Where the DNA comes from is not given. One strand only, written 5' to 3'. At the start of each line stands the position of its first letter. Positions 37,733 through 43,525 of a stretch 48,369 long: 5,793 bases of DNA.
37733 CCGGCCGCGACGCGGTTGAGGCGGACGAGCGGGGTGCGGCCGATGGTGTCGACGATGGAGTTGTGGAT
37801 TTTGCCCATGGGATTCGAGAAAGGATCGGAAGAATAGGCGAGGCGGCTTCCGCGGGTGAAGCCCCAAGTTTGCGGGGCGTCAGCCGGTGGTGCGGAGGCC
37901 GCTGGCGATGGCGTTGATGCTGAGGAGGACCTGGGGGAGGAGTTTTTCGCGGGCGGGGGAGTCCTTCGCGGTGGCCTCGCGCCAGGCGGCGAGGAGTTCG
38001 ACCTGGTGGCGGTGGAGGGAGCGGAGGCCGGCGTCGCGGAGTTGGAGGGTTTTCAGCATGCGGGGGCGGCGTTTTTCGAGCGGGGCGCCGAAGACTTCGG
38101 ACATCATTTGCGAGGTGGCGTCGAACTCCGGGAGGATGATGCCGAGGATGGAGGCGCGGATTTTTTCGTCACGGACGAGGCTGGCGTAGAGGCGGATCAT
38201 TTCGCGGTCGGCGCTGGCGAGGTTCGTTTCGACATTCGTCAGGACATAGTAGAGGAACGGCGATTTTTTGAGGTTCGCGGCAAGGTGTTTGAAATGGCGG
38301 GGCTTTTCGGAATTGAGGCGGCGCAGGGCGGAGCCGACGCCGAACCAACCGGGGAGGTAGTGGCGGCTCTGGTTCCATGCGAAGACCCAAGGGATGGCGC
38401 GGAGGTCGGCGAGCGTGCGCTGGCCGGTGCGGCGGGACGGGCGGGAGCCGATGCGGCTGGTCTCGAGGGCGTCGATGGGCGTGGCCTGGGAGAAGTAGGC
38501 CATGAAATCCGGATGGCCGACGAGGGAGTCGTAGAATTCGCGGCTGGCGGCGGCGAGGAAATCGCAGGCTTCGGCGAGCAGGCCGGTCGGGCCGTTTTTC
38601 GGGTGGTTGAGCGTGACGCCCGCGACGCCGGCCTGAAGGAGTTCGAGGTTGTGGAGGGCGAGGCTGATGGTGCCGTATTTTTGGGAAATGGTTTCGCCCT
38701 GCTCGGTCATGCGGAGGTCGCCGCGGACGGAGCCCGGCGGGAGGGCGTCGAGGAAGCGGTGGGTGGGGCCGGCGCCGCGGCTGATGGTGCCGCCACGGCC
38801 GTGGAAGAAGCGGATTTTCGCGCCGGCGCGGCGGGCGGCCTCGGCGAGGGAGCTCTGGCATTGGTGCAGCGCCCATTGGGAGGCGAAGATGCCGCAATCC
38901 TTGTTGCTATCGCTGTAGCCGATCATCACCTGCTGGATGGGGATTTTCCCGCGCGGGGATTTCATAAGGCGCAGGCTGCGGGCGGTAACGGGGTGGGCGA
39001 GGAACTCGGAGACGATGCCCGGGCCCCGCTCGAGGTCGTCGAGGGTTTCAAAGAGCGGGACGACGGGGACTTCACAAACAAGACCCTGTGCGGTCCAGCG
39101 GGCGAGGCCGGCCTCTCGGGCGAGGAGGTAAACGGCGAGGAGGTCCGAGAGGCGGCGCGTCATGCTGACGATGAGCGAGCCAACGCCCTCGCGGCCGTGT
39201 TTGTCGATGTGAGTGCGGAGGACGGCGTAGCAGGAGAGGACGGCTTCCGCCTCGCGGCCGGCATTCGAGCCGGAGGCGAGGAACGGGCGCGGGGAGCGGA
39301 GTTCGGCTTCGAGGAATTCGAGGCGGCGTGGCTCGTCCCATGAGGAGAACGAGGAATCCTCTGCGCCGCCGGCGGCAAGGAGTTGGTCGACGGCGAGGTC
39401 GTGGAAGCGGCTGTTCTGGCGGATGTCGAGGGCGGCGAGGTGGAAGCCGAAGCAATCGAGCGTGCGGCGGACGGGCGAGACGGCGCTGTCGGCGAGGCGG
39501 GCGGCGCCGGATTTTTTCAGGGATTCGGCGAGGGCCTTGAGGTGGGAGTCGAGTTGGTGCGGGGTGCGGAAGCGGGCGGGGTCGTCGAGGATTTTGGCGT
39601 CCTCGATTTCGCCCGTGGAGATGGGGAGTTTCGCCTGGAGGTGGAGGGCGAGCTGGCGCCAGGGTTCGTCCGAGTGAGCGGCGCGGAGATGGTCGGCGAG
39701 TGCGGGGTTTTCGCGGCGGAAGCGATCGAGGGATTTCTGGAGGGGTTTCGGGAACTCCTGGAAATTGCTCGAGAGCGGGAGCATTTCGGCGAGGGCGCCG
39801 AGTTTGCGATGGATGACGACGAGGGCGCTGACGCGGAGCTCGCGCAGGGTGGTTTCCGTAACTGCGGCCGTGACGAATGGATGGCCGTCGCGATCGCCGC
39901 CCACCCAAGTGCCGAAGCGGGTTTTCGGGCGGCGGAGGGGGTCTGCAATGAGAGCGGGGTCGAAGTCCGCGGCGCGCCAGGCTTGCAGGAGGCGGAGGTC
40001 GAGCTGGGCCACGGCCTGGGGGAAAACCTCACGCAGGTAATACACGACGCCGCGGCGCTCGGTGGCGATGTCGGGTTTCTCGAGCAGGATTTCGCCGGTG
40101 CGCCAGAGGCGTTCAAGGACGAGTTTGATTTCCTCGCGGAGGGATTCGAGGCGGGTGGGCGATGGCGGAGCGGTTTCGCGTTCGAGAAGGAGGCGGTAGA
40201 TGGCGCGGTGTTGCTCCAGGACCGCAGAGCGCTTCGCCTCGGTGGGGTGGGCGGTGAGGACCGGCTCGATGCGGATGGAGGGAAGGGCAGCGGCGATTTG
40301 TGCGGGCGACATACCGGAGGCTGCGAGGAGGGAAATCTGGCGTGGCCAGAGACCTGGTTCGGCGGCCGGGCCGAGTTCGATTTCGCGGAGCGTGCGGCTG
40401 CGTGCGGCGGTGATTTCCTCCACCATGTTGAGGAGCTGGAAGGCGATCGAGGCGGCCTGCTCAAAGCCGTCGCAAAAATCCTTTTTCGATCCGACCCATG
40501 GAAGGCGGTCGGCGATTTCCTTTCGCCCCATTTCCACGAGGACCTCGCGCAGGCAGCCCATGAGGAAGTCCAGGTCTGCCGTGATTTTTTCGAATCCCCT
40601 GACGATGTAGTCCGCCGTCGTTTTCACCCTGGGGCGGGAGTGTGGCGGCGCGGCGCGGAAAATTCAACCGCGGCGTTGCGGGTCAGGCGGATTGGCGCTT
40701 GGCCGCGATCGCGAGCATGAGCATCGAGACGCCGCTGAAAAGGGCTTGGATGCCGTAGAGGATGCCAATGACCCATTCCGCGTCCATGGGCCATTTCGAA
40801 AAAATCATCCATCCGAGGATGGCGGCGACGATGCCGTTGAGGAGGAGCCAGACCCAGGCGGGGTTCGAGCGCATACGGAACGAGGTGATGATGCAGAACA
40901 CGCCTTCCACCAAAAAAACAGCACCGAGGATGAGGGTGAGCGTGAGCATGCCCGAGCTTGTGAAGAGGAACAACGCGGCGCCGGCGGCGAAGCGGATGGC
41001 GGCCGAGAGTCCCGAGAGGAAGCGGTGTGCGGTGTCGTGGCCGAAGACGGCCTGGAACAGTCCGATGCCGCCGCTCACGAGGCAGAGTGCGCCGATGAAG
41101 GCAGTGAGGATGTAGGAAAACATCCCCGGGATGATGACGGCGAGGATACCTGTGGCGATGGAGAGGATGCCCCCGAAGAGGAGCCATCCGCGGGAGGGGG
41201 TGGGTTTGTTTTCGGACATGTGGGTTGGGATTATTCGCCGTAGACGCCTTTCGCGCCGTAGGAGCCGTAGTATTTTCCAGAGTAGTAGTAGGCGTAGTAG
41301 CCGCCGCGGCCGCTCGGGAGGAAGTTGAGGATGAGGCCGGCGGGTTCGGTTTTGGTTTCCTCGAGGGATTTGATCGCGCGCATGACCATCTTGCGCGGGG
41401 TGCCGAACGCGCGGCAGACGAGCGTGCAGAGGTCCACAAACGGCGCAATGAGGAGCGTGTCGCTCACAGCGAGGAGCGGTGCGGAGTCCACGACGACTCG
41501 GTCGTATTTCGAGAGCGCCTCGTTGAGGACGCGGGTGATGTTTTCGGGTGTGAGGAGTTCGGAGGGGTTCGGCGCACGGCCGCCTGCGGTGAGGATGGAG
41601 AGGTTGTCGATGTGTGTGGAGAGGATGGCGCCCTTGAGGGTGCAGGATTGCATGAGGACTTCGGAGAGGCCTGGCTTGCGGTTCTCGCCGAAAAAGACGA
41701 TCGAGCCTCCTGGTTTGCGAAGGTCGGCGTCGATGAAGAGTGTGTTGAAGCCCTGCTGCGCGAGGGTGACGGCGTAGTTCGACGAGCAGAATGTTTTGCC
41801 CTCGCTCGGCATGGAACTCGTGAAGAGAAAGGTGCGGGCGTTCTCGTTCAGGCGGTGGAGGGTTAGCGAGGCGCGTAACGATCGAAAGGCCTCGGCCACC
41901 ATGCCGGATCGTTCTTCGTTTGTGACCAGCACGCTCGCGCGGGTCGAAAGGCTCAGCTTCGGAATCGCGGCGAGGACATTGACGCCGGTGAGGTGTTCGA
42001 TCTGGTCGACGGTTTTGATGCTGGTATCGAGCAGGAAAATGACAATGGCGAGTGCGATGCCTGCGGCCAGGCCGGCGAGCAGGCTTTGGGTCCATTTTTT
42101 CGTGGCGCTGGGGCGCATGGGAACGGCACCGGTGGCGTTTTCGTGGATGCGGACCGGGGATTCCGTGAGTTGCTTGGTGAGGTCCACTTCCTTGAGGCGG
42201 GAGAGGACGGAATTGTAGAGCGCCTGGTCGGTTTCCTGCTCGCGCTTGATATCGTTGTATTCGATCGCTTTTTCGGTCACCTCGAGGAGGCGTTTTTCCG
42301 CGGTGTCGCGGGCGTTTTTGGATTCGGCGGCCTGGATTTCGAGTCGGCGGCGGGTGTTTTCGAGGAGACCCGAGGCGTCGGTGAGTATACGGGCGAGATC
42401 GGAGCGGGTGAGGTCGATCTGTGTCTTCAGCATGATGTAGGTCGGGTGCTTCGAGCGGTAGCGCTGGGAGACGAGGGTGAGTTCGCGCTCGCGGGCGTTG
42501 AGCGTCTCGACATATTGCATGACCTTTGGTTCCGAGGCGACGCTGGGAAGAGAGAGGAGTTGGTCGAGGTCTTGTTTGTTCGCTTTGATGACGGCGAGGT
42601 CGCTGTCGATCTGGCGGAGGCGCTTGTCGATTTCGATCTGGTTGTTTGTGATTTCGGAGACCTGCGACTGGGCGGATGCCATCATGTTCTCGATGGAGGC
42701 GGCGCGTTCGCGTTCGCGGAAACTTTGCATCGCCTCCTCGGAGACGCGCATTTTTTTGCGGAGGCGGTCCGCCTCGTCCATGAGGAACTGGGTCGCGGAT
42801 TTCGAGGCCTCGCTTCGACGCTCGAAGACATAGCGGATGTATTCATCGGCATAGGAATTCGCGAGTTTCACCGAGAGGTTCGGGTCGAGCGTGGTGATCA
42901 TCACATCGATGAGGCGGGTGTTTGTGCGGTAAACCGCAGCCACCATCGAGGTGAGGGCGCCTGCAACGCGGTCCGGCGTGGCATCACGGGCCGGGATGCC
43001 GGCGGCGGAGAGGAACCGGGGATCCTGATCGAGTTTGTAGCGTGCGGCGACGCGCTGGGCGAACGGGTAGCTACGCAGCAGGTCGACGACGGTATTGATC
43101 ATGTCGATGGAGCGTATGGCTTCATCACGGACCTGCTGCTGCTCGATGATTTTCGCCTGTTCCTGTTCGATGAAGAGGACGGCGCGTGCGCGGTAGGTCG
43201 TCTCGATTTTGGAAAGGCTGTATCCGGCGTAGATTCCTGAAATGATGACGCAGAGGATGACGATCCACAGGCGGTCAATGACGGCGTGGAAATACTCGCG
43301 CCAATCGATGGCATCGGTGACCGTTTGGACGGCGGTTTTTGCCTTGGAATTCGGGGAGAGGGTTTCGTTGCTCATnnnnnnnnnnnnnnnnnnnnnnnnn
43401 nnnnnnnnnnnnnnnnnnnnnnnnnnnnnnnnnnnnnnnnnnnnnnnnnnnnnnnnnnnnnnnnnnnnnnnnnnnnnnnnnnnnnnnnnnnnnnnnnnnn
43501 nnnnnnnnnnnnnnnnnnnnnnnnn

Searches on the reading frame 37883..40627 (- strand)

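Call 15: search_protein_families(library=pfam, proteins=[window:37883-40627:-], max_evalue=0.001)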
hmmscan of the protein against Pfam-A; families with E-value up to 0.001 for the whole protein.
window:37883-40627:- (915 aa): 1 family
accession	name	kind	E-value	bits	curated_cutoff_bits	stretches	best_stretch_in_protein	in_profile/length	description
PF00311.23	PEPcase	-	1.8e-212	708.4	22.4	1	57-915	67-919/919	Phosphoenolpyruvate carboxylase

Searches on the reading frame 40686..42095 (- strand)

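Call 71: search_protein_families(library=pfam, proteins=[window:40686-42095:-], max_evalue=0.0001)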
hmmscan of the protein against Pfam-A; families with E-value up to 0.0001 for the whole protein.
window:40686-42095:- (470 aa): 1 family
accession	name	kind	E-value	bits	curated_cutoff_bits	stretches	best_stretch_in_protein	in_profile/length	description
PF03729.18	DUF308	-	3.9e-16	59.5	25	2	369-432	7-72/73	Short repeat of unknown function (DUF308)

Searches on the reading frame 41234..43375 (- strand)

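Call 71: search_protein_families(library=pfam, proteins=[window:41234-43375:-], max_evalue=0.0001)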
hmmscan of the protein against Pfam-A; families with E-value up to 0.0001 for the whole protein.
window:41234-43375:- (714 aa): 2 families
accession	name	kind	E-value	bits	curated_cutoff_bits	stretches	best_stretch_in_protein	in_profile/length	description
PF13614.12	AAA_31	-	6.7e-09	36.4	27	1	526-638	14-132/177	AAA domain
PF02706.20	Wzz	-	4.5e-05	24.1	25.5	1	22-109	2-87/91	Chain length determinant protein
